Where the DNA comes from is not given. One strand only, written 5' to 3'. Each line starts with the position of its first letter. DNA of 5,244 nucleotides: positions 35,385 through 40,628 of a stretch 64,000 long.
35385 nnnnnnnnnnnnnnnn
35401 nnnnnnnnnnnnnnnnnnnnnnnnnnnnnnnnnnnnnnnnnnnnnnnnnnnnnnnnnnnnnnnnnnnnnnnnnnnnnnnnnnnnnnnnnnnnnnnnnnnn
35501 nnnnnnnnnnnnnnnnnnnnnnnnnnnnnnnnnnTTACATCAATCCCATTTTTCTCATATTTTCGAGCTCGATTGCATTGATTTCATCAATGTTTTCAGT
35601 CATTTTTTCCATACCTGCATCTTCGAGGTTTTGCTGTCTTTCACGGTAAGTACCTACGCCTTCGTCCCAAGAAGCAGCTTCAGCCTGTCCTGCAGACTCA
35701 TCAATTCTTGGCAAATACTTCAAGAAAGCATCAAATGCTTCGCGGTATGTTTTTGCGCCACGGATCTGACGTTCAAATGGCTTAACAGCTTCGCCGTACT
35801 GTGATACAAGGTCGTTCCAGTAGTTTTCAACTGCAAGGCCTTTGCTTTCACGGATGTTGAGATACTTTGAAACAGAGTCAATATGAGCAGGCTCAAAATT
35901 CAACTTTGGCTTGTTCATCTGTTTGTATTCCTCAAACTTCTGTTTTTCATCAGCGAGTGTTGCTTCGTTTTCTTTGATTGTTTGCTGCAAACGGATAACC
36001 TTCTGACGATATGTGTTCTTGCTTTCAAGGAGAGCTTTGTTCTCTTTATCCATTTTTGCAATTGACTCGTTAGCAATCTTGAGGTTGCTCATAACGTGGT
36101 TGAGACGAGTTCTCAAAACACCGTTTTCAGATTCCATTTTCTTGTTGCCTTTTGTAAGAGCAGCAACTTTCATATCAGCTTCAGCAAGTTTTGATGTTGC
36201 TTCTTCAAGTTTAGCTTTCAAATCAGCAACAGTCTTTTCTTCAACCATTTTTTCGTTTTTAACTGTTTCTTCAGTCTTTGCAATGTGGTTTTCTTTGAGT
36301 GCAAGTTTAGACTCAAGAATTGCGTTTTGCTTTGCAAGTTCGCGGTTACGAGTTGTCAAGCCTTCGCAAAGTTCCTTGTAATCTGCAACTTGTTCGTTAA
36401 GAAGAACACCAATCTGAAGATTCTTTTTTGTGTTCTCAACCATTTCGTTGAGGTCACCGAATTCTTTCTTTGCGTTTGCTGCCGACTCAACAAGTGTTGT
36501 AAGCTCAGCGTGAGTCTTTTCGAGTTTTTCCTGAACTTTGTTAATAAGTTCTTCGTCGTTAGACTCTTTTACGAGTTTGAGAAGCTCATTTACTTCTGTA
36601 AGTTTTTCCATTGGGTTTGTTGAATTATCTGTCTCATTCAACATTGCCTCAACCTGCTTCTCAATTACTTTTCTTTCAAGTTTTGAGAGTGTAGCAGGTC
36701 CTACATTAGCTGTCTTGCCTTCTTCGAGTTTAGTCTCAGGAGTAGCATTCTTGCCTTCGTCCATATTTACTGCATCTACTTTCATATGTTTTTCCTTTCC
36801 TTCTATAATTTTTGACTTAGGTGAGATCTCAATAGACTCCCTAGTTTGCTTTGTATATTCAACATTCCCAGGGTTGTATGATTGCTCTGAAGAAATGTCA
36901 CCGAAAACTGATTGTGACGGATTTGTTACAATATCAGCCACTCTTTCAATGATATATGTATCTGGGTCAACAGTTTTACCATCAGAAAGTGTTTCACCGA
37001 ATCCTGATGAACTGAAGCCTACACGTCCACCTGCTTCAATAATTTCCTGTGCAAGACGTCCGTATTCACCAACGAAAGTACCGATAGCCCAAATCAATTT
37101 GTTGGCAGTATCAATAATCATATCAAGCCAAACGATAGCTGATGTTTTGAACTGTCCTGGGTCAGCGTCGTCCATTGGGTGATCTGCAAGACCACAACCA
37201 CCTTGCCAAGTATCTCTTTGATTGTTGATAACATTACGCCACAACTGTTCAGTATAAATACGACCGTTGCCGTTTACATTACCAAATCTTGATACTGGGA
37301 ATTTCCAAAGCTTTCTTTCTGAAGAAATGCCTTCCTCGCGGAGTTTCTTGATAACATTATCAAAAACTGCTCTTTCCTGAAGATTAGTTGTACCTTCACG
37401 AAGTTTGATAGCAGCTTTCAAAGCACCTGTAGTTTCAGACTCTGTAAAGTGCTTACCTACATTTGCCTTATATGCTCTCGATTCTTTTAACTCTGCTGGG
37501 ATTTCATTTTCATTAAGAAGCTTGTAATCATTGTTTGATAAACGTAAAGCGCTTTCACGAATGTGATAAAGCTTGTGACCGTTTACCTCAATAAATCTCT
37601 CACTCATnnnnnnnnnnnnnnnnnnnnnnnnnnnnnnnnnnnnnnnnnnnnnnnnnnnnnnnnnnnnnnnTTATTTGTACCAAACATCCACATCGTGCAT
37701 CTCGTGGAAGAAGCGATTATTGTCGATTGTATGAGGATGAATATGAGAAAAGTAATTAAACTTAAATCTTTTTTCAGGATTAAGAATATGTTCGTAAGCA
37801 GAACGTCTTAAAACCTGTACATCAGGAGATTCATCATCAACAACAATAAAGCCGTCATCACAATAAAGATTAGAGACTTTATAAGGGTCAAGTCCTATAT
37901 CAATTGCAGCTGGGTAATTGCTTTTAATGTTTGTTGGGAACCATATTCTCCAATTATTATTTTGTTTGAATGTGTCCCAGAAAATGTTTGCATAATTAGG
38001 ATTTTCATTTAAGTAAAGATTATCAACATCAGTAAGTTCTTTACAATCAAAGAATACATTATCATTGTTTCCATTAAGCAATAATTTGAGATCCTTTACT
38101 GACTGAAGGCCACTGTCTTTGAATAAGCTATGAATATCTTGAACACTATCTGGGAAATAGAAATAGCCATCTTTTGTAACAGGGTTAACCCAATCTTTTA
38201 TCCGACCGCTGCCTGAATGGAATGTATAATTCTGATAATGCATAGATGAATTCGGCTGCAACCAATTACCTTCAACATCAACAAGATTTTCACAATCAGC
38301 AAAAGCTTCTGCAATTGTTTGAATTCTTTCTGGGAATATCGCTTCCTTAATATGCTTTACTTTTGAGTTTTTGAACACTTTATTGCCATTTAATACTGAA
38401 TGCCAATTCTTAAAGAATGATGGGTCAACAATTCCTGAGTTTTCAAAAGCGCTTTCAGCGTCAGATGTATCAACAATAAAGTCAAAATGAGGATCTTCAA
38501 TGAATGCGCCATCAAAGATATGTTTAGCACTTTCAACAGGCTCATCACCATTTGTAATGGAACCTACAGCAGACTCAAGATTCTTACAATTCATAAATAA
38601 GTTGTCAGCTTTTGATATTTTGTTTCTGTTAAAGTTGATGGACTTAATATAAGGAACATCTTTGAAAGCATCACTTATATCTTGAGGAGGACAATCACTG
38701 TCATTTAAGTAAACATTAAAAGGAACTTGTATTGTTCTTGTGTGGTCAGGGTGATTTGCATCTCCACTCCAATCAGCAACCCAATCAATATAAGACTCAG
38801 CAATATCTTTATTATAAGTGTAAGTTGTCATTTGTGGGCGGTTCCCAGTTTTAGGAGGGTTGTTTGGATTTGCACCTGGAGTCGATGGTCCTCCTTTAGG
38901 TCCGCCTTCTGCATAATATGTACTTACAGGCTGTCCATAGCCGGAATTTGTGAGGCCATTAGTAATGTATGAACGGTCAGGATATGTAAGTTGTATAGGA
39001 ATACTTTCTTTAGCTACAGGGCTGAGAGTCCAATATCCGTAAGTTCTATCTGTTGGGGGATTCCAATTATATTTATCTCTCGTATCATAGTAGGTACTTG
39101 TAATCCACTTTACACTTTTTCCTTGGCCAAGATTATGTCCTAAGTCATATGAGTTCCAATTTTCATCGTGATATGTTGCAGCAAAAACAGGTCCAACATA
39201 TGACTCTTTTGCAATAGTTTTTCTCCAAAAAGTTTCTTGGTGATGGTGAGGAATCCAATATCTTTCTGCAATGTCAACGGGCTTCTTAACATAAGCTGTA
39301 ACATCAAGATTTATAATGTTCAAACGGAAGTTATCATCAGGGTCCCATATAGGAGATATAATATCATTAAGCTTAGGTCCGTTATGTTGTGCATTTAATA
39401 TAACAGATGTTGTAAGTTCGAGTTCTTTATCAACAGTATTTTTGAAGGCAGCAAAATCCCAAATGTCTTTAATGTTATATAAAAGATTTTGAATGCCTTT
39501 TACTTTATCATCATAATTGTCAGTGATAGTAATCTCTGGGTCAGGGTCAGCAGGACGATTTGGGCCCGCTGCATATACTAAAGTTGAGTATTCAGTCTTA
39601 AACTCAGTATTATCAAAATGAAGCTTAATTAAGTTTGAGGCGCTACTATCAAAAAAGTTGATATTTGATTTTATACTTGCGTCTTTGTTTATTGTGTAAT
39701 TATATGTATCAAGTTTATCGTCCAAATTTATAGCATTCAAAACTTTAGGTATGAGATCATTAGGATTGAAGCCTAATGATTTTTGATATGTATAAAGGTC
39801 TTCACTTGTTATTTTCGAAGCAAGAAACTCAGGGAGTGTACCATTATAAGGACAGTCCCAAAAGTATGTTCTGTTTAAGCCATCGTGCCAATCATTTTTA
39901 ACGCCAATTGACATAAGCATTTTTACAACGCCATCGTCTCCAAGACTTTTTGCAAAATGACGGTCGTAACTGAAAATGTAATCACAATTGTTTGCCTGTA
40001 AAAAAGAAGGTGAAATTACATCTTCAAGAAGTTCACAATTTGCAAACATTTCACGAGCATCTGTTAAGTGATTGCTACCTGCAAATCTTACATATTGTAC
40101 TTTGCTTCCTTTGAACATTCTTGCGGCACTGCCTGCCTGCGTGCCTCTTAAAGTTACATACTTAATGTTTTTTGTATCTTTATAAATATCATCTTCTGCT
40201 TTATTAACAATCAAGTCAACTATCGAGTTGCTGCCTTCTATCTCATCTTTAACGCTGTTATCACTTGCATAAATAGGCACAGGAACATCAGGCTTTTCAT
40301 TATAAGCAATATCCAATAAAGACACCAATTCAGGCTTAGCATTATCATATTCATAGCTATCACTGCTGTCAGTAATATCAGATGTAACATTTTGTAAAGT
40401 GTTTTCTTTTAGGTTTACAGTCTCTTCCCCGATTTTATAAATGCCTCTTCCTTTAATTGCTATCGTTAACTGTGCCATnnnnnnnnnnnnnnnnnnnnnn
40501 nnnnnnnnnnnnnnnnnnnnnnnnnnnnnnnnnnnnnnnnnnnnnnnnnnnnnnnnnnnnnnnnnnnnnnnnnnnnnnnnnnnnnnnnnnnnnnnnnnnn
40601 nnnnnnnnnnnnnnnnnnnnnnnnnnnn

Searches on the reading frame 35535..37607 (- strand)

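Call 10: search_protein_families(library=phrogs, proteins=[window:35535-37607:-], max_evalue=0.01)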
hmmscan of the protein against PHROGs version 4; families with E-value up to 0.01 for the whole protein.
window:35535-37607:- (690 aa): 1 family
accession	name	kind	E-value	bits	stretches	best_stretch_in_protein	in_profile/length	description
phrog_3779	-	tail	0.0045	16.1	1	293-568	423-690/1225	tail length tape measure protein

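Call 11: search_protein_families(library=pfam, proteins=[window:35535-37607:-], max_evalue=0.01)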
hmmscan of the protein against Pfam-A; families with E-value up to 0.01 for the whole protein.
window:35535-37607:- (690 aa): 1 family
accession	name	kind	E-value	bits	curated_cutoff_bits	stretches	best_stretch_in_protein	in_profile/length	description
PF07558.16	Shugoshin_N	-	0.0048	17.1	30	0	420-443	8-31/45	Shugoshin N-terminal coiled-coil region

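Call 61: search_protein_families(library=ncbifam, proteins=[window:35535-37607:-], max_evalue=0.1)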
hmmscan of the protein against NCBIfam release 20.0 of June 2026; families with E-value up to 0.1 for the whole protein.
window:35535-37607:- (690 aa): 2 families
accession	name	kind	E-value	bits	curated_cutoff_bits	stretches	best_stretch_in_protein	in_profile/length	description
NF009644.1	PRK13169.1-5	equivalog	0.0052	17.3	130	1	458-520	8-70/116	DNA replication initiation control protein YabA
TIGR02168.1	SMC_prok_B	equivalog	0.0082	13.9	567.35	1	313-566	221-466/1181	chromosome segregation protein SMC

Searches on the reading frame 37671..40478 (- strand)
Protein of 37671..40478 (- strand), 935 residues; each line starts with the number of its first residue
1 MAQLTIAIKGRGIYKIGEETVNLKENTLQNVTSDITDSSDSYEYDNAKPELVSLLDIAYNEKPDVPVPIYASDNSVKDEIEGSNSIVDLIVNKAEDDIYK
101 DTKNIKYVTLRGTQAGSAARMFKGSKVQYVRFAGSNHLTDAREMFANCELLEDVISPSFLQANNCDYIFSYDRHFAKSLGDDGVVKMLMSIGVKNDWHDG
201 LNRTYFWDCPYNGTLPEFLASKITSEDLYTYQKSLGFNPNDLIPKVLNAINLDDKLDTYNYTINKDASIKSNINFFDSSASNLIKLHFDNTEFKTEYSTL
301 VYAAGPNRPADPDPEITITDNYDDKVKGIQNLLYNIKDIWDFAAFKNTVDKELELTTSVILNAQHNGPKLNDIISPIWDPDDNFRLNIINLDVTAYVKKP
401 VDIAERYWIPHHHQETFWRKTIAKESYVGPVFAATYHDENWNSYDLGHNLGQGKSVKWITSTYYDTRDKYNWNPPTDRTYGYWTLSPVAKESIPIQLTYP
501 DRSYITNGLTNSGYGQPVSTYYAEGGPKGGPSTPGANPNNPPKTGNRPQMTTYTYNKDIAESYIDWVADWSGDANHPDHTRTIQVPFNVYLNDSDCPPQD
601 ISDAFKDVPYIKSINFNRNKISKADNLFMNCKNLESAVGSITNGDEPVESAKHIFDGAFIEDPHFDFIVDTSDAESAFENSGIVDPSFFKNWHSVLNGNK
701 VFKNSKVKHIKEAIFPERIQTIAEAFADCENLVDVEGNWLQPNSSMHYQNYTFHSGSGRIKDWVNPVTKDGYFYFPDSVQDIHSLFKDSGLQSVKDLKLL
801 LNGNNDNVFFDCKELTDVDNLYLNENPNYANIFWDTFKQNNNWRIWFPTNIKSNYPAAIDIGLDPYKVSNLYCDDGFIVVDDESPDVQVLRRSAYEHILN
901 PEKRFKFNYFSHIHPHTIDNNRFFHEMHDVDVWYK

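Call 10: search_protein_families(library=phrogs, proteins=[window:37671-40478:-], max_evalue=0.01)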
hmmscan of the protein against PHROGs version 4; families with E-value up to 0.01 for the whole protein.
window:37671-40478:- (935 aa): 0 families

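Call 11: search_protein_families(library=pfam, proteins=[window:37671-40478:-], max_evalue=0.01)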
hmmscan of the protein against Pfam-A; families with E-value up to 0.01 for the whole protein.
window:37671-40478:- (935 aa): 1 family
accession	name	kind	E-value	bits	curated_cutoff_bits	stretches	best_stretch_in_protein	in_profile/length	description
PF13306.12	LRR_5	-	1.4e-06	28.7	27.7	0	698-736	26-62/127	BspA type Leucine rich repeat region (6 copies)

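Call 61: search_protein_families(library=ncbifam, proteins=[window:37671-40478:-], max_evalue=0.1)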
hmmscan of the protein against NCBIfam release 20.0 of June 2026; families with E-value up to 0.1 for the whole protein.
window:37671-40478:- (935 aa): 0 families
